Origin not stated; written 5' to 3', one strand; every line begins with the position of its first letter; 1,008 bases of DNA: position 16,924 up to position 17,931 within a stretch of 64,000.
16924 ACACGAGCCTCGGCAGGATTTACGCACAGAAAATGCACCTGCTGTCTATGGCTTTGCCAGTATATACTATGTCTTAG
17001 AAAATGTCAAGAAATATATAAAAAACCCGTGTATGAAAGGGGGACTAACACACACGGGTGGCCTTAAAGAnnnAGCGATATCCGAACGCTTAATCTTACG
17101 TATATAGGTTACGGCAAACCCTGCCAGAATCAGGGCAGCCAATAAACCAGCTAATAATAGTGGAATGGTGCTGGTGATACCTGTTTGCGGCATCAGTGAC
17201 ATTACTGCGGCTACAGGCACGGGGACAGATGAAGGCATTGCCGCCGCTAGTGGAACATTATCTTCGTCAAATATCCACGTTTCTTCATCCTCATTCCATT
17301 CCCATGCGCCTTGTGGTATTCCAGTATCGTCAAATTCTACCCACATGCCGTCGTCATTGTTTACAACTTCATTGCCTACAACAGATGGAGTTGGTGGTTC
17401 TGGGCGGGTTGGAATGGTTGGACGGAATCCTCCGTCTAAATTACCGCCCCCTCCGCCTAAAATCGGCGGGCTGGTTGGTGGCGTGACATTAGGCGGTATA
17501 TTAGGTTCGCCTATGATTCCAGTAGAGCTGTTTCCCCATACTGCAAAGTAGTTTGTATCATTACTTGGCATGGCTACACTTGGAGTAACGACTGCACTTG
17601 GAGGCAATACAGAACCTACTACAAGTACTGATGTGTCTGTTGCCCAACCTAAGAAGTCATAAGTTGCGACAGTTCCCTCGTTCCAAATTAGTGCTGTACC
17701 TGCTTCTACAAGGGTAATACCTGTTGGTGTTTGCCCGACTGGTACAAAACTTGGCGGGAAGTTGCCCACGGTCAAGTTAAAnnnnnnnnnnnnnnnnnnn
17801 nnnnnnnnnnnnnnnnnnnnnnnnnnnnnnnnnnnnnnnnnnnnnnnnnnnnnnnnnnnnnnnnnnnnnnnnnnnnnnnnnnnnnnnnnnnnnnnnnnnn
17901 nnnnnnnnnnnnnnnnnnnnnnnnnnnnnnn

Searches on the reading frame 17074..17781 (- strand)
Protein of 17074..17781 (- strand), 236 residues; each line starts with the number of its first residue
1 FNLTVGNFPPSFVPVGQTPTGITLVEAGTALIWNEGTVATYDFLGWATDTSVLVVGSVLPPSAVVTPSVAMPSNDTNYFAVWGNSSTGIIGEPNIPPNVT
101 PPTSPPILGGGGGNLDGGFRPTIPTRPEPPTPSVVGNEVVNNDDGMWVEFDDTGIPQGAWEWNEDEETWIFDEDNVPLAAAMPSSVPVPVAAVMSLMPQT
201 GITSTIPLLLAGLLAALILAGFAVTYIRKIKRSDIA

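Call 40: find_homologous_proteins(query=window:17074-17781:-, max_evalue=0.001)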
Query seq(236 aa): 2891 candidates shared short words with the query, none scored E <= 0.001.
